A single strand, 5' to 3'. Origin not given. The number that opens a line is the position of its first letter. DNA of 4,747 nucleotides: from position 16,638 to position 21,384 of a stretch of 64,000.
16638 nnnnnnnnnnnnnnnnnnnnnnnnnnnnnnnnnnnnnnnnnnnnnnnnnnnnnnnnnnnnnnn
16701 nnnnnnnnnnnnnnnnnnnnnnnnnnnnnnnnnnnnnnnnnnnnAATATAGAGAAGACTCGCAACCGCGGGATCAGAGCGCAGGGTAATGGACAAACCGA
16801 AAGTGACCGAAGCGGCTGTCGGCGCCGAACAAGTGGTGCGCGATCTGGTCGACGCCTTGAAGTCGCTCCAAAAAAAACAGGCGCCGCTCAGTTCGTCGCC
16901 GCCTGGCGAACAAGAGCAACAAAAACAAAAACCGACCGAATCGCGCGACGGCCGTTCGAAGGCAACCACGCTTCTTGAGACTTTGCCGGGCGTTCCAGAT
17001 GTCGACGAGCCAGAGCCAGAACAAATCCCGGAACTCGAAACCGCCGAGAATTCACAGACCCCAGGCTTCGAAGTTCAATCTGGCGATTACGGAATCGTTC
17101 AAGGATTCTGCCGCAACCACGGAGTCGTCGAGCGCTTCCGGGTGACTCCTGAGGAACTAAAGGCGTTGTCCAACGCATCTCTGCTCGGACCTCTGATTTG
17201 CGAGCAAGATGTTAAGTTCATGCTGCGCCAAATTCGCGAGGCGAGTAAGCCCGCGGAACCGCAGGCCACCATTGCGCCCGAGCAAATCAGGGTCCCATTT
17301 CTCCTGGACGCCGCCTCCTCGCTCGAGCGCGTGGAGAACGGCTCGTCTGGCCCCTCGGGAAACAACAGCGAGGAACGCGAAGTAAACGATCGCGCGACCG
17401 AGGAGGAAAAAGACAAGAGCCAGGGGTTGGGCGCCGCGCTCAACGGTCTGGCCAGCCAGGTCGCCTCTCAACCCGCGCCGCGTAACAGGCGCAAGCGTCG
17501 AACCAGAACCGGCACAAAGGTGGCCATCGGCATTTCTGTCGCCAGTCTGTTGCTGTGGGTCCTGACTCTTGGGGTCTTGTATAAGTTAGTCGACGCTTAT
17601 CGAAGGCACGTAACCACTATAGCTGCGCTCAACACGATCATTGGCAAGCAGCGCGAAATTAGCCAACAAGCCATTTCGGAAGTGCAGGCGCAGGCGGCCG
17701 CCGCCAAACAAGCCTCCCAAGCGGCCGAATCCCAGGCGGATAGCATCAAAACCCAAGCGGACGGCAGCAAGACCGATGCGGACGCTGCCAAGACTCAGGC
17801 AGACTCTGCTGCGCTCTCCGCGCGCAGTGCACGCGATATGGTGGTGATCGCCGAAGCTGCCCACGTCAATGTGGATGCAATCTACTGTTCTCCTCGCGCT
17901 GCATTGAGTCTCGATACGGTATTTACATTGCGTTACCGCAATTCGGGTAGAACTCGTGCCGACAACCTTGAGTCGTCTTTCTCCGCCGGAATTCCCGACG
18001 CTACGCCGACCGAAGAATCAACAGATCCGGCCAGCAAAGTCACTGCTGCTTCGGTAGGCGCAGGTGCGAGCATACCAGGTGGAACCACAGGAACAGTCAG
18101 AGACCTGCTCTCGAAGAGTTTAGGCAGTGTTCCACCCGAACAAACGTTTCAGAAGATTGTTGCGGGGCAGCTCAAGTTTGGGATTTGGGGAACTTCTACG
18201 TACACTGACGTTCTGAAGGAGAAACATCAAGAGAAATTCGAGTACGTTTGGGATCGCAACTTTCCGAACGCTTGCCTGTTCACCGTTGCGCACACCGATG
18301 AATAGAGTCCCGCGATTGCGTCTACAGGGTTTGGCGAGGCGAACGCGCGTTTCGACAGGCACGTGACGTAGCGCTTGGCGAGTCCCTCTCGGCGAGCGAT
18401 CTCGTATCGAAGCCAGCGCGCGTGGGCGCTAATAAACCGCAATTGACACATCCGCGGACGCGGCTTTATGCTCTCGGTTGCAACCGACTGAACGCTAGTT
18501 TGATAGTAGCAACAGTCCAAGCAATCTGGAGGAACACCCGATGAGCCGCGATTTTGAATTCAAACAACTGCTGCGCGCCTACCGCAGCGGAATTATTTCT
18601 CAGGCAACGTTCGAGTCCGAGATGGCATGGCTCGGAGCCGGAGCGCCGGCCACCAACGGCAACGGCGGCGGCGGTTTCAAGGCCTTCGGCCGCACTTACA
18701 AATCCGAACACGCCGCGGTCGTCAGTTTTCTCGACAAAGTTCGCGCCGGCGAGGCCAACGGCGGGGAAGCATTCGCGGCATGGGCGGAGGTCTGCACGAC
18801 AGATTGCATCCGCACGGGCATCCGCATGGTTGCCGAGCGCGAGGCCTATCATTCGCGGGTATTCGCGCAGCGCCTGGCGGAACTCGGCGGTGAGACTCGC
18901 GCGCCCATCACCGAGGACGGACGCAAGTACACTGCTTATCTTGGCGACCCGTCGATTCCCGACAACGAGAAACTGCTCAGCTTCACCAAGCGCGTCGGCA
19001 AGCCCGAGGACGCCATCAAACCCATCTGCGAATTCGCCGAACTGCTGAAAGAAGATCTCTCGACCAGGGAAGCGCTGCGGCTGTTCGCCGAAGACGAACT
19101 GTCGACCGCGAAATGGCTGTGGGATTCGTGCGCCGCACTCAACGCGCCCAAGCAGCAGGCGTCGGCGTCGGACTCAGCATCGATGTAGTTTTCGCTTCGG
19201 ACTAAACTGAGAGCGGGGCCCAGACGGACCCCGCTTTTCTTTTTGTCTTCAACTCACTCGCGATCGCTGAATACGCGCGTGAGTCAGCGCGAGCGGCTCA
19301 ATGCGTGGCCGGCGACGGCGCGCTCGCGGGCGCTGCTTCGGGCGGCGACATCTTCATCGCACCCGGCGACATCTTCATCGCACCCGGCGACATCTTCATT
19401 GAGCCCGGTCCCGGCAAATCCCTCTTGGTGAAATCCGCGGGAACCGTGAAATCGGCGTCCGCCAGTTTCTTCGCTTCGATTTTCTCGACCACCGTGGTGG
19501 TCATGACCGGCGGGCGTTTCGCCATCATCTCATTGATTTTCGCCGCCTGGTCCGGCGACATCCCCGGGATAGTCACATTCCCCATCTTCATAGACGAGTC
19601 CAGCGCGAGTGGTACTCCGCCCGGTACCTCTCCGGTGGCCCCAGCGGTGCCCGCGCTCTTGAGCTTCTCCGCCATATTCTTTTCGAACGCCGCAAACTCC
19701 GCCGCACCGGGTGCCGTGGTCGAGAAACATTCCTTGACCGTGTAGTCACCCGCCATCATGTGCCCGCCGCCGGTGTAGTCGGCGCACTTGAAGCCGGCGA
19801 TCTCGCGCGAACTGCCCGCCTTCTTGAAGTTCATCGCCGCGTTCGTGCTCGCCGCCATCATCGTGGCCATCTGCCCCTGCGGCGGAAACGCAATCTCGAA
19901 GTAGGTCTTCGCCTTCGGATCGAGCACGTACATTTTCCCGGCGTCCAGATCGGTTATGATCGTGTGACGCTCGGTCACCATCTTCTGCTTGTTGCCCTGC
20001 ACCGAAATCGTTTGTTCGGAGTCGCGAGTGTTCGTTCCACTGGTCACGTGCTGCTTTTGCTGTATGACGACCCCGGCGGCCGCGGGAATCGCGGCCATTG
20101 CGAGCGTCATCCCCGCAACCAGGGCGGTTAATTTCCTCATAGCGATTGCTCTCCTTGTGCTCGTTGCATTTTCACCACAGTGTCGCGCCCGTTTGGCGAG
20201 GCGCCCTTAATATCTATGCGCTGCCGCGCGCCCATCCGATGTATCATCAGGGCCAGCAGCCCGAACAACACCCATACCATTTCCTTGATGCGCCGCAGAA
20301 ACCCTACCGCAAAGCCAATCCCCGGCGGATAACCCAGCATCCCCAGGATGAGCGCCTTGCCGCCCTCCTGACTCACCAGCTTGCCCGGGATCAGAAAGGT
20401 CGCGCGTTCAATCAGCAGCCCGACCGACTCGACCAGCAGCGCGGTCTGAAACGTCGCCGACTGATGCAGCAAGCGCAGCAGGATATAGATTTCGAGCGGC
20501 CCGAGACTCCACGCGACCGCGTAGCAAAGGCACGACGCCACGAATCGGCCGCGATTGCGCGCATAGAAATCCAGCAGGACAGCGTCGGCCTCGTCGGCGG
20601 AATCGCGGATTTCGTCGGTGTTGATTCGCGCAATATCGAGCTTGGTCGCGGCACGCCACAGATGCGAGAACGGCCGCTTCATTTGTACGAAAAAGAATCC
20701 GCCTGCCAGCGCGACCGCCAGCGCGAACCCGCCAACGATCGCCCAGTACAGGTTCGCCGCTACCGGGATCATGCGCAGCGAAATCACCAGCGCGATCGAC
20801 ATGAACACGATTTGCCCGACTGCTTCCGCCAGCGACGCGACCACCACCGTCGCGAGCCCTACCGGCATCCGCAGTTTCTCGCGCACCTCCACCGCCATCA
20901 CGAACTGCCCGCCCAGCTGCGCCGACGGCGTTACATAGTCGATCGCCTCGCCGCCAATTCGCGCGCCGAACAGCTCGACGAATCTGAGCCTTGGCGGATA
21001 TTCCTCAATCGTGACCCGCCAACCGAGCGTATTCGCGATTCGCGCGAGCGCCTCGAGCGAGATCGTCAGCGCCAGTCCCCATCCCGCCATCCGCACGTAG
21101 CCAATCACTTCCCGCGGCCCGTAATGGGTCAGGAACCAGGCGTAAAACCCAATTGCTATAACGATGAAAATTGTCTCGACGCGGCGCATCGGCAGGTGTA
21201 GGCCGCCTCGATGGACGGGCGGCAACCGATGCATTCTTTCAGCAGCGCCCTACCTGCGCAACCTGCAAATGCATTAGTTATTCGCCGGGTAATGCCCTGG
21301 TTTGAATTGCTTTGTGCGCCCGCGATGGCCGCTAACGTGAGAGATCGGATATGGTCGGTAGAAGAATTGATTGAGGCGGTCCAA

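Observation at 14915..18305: Lower-GC islet with a triplicated family of proline-punctuated helical-repeat proteins and a bitopic coiled-coil membrane protein, none recognisable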

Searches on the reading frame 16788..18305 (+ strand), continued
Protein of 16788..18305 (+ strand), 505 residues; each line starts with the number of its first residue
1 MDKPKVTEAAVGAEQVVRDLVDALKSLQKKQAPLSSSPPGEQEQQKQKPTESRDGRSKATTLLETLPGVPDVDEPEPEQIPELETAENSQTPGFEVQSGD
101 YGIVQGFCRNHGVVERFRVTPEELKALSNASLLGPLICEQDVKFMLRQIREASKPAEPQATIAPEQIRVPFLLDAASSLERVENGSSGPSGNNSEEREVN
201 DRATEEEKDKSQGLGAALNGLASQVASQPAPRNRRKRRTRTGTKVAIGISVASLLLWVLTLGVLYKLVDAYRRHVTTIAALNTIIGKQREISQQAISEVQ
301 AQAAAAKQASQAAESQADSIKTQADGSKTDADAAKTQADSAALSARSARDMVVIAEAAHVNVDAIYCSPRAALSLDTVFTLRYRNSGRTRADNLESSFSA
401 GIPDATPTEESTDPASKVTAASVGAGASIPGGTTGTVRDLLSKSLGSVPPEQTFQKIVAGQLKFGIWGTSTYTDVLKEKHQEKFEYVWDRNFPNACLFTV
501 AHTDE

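Call 62: fold_search(model_id=the predicted structure, library=viral)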
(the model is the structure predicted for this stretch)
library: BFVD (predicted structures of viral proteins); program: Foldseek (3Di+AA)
matches with E <= 10: 248; with E <= 0.001: 1
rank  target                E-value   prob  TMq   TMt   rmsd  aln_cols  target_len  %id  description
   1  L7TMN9                8.4e-04  1.00  0.18  0.29  38.8       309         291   14  Transmembrane protein [Rhizobium phage RHEph01]
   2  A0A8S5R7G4            7.6e-03  1.00  0.14  0.26   4.4       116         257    9  Uncharacterized protein [virus sp. ctah610]
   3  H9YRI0                3.3e-02  0.51  0.13  0.26   8.4       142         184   10  (no name in the UniProt tables at hand)
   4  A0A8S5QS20            6.5e-02  0.28  0.13  0.20  13.7       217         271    8  Tencon, FN3-like domain, alternative scaffold.71A [Myoviridae sp. ctgXL3]
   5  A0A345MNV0            6.5e-02  0.10  0.08  0.08  31.4       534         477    8  (no name in the UniProt tables at hand)
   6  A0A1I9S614            8.7e-02  0.63  0.13  0.23   7.1       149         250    5  (no name in the UniProt tables at hand)
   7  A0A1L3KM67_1          9.7e-02  0.15  0.09  0.05  38.6       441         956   12  (no name in the UniProt tables at hand)
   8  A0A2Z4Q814            1.0e-01  0.66  0.14  0.35   6.0       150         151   12  (no name in the UniProt tables at hand)
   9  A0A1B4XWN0            1.0e-01  0.33  0.11  0.12  14.8       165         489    7  Uncharacterized protein [Tenacibaculum phage pT24]
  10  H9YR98                1.1e-01  0.77  0.15  0.33   6.6       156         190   13  (no name in the UniProt tables at hand)
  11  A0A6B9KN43            1.4e-01  0.51  0.12  0.32  17.5       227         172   10  (no name in the UniProt tables at hand)
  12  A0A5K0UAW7            1.7e-01  0.57  0.15  0.19   9.1       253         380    8  Ig family protein [Yasminevirus sp. GU-2018]
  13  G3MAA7                2.5e-01  0.30  0.11  0.09   7.8       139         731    9  Gp366 [Bacillus phage G]
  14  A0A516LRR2            2.5e-01  0.16  0.09  0.12  14.0       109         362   12  (no name in the UniProt tables at hand)
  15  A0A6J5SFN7            2.8e-01  0.33  0.13  0.10   6.8       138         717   10  Tip attachment protein J [uncultured Caudovirales phage]
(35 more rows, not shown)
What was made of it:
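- The best BFVD hit is a phage 'transmembrane protein' with similar architecture, E 8e-4 but TM 0.18/0.29 (call 62).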

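Call 73: search_protein_families(library=pfam, proteins=[L001:5677-6384:-, L003:5056-5748:+, L003:7153-7929:+, P0125], max_evalue=0.01)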
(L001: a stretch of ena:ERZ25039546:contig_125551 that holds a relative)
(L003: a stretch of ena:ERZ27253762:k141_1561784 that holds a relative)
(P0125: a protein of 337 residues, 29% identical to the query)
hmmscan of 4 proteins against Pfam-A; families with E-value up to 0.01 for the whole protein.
L001:5677-6384:- (235 aa): 0 families

L003:5056-5748:+ (230 aa): 0 families

L003:7153-7929:+ (258 aa): 0 families

P0125 (337 aa): 0 families

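Call 76: search_dna_similar(query=P0125, collection=plasmids, mode=protein, max_evalue=0.001, max_rows=10)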
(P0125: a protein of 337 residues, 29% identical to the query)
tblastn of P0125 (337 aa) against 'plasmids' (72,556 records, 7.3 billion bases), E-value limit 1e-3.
No match.

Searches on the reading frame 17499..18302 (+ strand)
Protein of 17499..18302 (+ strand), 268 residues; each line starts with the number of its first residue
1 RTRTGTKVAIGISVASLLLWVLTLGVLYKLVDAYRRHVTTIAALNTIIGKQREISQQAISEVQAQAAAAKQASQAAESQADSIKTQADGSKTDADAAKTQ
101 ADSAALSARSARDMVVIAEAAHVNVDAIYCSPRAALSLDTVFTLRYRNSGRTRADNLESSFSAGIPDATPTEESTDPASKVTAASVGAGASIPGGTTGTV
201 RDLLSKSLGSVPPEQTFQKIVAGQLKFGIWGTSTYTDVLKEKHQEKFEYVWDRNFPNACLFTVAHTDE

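Call 51: search_solved_structures(query=A6, max_evalue=10)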
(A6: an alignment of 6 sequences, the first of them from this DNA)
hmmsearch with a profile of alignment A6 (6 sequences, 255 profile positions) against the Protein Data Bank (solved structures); distinct sequences matched with E-value up to 10: 4.
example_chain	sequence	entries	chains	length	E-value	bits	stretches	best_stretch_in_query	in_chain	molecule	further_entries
6hc6_A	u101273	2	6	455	0.067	15.7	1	175-234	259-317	Aminopeptidase YwaD | Aminopeptidase Y (Arg Lys Leu preference)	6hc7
7eep_A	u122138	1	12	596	0.16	14.4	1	41-101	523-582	Pam1 portal proteins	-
9za2_A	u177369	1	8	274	0.43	13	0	75-104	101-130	COMM domain-containing protein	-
2kic_A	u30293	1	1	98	1.8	11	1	171-226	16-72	Nitrogenase gamma subunit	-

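Call 54: find_homologous_proteins(query=A6, max_evalue=0.001)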
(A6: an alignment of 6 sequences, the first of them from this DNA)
Query A6 (6 sequences) (268 aa, profile of the alignment): 48 proteins with E <= 0.001 among 8000 candidates.
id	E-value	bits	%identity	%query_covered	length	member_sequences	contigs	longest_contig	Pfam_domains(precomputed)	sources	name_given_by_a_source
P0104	5.0e-127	441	60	98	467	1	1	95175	-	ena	-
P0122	1.1e-126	439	56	99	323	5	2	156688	-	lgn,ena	-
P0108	1.9e-124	432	63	98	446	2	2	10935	-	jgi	jgi:hypothetical protein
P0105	4.2e-124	431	64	98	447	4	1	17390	-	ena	-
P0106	1.2e-123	429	62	98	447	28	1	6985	-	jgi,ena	jgi:hypothetical protein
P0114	1.2e-121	423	60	98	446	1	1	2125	-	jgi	jgi:hypothetical protein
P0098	1.6e-121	422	88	98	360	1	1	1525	-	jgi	jgi:hypothetical protein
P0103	2.2e-121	422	60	98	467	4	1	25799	-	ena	-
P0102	2.8e-121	422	62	98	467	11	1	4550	-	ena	-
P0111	1.2e-120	420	61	98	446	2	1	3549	-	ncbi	-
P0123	3.8e-119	415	55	99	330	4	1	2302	-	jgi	jgi:hypothetical protein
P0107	1.8e-118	412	61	98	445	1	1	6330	-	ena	-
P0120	7.5e-118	410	59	97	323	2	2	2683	-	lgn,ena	-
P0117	1.2e-117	410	60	98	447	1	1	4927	-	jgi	jgi:hypothetical protein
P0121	2.7e-117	409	58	98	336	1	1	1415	-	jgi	jgi:hypothetical protein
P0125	1.6e-88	314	31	59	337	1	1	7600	-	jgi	jgi:hypothetical protein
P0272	1.0e-17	82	34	61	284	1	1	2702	-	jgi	jgi:hypothetical protein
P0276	1.8e-9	55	23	72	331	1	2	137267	-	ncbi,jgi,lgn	jgi:hypothetical protein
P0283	1.6e-5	42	21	76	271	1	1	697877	-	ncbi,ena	-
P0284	1.9e-5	42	26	73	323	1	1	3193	-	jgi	jgi:hypothetical protein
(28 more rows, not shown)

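Call 57: find_encoding_contigs(protein=P0276, flank=7000, max_places=2)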
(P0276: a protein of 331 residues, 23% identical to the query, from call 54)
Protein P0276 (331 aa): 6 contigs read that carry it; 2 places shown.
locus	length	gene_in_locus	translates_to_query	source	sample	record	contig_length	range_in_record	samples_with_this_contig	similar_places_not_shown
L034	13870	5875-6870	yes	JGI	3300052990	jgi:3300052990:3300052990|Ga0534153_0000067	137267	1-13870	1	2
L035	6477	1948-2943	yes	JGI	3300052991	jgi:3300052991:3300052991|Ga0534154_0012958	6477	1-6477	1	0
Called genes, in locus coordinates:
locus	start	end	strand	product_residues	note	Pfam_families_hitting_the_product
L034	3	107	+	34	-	?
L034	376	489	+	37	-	-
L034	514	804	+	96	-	-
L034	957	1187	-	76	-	-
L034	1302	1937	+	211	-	PF00753:Lactamase_B, PF19583:ODP (weak), PF23023:Anti-Pycsar_Apyc1 (weak), PF12706:Lactamase_B_2 (weak)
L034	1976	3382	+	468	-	PF13520:AA_permease_2, PF00324:AA_permease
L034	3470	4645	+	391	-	PF00266:Aminotran_5, PF22580:KYNU_C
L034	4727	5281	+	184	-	PF01816:LRV (weak), PF25591:LRV_2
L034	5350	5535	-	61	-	-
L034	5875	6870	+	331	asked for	-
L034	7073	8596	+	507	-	PF00392:GntR, PF00155:Aminotran_1_2, PF12897:Asp_aminotransf (weak)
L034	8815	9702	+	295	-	PF01680:SOR_SNZ, PF05690:ThiG (weak), PF17935:TetR_C_27 (faint)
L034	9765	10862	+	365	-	PF02239:Cytochrom_D1 (faint), PF23414:Beta-prop_EML_2 (faint), PF24814:WD40_Prp19 (faint), PF23381:Beta-prop_IFT122_1st (faint), PF10282:Lactonase (faint), PF25174:Beta-prop_THOC3, PF21783:YNCE (weak), PF25174:Beta-prop_THOC3 (weak)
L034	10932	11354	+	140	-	PF02566:OsmC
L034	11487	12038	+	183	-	PF11716:MDMPI_N (weak), PF12867:DinB_2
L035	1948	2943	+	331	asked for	-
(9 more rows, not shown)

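Call 58: find_encoding_contigs(protein=P0283, flank=7000, max_places=2)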
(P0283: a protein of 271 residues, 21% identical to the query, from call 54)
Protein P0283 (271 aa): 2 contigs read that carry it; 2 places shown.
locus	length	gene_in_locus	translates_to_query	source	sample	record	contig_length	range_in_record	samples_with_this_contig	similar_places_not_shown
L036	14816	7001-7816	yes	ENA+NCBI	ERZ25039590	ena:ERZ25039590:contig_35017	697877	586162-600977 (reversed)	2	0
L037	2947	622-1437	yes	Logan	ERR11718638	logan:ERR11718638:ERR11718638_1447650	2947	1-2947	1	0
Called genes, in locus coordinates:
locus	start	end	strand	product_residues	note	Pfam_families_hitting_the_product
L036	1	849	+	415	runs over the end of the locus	PF16976:RcpC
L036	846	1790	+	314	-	PF00482:T2SSF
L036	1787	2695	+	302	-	PF00482:T2SSF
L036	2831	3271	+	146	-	PF04972:BON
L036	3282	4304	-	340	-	PF12801:Fer4_5, PF00037:Fer4 (faint), PF13187:Fer4_9 (faint), PF12801:Fer4_5, PF13237:Fer4_10, PF14697:Fer4_21 (weak)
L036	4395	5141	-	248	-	PF02652:Lactate_perm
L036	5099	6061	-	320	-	PF02652:Lactate_perm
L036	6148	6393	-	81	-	PF02700:PurS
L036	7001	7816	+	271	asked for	-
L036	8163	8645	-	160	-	-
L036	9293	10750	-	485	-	PF00535:Glycos_transf_2, PF08242:Methyltransf_12 (faint), PF07021:MetW (faint), PF13489:Methyltransf_23, PF08241:Methyltransf_11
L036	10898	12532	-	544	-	PF01946:Thi4 (faint), PF00890:FAD_binding_2 (weak), PF01266:DAO, PF01593:Amino_oxidase, PF03486:HI0933_like (faint), PF13450:NAD_binding_8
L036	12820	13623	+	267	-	PF00535:Glycos_transf_2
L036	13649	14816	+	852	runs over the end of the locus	PF13414:TPR_11, PF13414:TPR_11 (weak), PF13424:TPR_12 (weak), PF13414:TPR_11, PF13432:TPR_16, PF14559:TPR_19 (weak), PF13414:TPR_11, PF13414:TPR_11, +12 more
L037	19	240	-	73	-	-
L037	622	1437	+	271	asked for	-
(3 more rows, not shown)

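Call 73: search_protein_families(library=pfam, proteins=[P0276, P0283, P0272], max_evalue=0.01)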
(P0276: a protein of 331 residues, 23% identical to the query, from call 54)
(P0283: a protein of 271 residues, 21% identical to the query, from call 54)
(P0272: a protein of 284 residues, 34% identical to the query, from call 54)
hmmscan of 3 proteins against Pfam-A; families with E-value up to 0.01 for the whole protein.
P0276 (331 aa): 1 family
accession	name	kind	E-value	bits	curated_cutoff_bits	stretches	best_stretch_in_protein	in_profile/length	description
PF06103.16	DUF948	-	0.0039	17.8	37.2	0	119-178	20-79/89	Bacterial protein of unknown function (DUF948)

P0283 (271 aa): 0 families

P0272 (284 aa): 0 families

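Call 74: find_related_loci(query=A6, collection=viral_contigs, flank=6000)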
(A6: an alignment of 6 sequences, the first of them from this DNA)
Query A6 (268 aa) in viral_contigs; peptide patterns used: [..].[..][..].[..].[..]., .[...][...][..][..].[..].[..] (x = any residue, [..] = any of these).
186 stretches matched a pattern, but none encodes a relative of the query by tblastn (E <= 1e-3).

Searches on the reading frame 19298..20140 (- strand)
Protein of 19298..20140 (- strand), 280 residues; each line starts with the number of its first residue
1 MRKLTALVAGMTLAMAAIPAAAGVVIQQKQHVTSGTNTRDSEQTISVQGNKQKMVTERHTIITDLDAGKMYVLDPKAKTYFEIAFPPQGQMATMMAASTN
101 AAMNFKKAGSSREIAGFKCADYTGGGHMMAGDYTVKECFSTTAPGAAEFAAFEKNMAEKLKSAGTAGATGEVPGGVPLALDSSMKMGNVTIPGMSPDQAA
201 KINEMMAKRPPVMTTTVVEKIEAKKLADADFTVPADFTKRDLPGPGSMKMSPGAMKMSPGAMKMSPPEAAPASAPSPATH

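Call 90: search_protein_families(library=pfam, proteins=[window:19298-20140:-], max_evalue=0.001)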
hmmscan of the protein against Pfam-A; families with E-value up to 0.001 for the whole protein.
window:19298-20140:- (280 aa): 1 family
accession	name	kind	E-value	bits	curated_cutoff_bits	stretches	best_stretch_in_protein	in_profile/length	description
PF14371.13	DUF4412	-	5.4e-07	30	21.6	1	45-123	29-106/191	Domain of unknown function (DUF4412)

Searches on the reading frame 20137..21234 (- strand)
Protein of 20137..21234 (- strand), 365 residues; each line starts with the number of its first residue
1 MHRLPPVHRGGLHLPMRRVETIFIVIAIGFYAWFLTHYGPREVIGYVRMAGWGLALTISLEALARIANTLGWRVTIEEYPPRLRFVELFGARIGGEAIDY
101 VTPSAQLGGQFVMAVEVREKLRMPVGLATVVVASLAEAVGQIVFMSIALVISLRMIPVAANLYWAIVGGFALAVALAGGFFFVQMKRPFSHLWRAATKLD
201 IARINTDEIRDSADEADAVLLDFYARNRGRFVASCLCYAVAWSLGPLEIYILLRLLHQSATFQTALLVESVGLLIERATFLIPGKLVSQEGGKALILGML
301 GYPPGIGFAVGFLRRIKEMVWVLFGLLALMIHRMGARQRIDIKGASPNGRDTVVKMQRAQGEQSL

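Call 90: search_protein_families(library=pfam, proteins=[window:20137-21234:-], max_evalue=0.001)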
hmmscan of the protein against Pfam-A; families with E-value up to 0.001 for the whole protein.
window:20137-21234:- (365 aa): 1 family
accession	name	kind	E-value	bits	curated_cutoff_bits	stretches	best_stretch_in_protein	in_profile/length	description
PF03706.18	LPG_synthase_TM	-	3.1e-23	83.1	33.4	1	24-317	5-293/302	Lysylphosphatidylglycerol synthase TM region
